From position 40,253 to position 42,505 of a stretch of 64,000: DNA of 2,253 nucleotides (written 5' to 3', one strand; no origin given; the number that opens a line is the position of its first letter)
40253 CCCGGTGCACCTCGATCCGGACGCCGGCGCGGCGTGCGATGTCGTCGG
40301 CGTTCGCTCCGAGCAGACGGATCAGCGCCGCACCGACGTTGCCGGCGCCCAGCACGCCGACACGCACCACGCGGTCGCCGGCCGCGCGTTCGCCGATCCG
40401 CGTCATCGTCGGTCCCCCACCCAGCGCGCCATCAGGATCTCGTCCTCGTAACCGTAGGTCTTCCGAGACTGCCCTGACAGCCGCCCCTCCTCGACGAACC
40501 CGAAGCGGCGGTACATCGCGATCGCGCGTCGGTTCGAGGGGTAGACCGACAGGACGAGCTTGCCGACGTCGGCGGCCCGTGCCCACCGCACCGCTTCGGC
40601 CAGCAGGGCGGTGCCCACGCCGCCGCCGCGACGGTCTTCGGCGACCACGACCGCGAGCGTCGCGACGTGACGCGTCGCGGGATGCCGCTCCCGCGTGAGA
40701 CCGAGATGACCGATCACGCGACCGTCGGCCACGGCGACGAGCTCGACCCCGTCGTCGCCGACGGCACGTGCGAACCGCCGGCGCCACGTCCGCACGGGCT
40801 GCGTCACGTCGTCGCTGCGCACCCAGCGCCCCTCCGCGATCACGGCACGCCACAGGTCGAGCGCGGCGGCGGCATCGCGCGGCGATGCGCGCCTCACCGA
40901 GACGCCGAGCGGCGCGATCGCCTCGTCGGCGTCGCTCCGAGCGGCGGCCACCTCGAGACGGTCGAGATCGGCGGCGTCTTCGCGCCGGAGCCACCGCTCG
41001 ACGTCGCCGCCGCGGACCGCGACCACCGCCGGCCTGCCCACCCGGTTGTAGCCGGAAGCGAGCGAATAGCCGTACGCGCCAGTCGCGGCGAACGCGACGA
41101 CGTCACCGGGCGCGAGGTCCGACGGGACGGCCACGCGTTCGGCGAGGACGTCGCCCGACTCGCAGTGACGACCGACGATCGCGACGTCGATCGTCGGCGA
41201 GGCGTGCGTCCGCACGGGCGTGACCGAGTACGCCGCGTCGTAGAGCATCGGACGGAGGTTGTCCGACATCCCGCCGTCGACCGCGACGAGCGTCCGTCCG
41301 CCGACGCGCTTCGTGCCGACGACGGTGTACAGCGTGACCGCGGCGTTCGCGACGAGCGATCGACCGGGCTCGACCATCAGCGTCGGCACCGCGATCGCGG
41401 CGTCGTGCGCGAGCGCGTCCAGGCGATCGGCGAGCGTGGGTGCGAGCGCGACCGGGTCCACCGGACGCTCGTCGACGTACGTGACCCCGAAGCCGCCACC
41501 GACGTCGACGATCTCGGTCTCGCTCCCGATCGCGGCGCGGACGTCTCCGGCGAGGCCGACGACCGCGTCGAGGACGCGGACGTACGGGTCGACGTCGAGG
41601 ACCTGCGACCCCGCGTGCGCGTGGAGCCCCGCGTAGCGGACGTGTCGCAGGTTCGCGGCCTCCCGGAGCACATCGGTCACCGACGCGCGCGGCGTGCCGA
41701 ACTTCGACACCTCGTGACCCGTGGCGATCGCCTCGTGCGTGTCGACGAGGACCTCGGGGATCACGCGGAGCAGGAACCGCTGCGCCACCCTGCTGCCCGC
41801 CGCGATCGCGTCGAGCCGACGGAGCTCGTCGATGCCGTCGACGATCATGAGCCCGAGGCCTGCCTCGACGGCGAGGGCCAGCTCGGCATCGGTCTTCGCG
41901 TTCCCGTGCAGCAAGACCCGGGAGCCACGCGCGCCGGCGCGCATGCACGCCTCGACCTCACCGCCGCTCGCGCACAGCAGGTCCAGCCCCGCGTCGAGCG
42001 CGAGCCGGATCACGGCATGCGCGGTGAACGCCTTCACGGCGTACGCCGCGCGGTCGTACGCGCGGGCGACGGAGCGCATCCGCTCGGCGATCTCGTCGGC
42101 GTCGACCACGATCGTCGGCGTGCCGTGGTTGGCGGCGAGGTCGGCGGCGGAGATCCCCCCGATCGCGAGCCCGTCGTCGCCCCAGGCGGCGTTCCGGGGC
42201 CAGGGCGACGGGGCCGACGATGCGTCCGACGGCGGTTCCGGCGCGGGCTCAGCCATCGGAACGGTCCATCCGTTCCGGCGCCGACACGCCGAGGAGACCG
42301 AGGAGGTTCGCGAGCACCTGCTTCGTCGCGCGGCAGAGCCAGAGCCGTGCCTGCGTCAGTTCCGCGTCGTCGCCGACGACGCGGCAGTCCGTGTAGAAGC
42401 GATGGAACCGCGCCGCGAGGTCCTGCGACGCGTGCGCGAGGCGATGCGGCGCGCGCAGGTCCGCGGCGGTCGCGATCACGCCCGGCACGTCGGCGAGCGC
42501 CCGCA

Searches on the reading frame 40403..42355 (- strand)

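Call 42: search_protein_families(library=pfam, proteins=[window:40403-42355:-], max_evalue=0.00001)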
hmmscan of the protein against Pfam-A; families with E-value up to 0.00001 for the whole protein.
window:40403-42355:- (650 aa): 6 families
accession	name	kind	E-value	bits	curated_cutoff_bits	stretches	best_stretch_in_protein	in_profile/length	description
PF02784.22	Orn_Arg_deC_N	-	3.7e-48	164.5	23.4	1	87-336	2-247/247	Pyridoxal-dependent decarboxylase, pyridoxal binding domain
PF00278.28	Orn_DAP_Arg_deC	-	5.7e-20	71.8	23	1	263-426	5-95/95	Pyridoxal-dependent decarboxylase, C-terminal sheet domain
PF00583.31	Acetyltransf_1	-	1.8e-18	67.4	20.7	1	525-620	22-116/116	Acetyltransferase (GNAT) family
PF13508.13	Acetyltransf_7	-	5.3e-12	46.4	27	1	539-622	6-84/84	Acetyltransferase (GNAT) domain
PF13302.13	Acetyltransf_3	-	1.9e-07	32.3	25.4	1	488-621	5-138/138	Acetyltransferase (GNAT) domain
PF13673.13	Acetyltransf_10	-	2.1e-06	28.2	23.6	1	539-623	34-110/128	Acetyltransferase (GNAT) domain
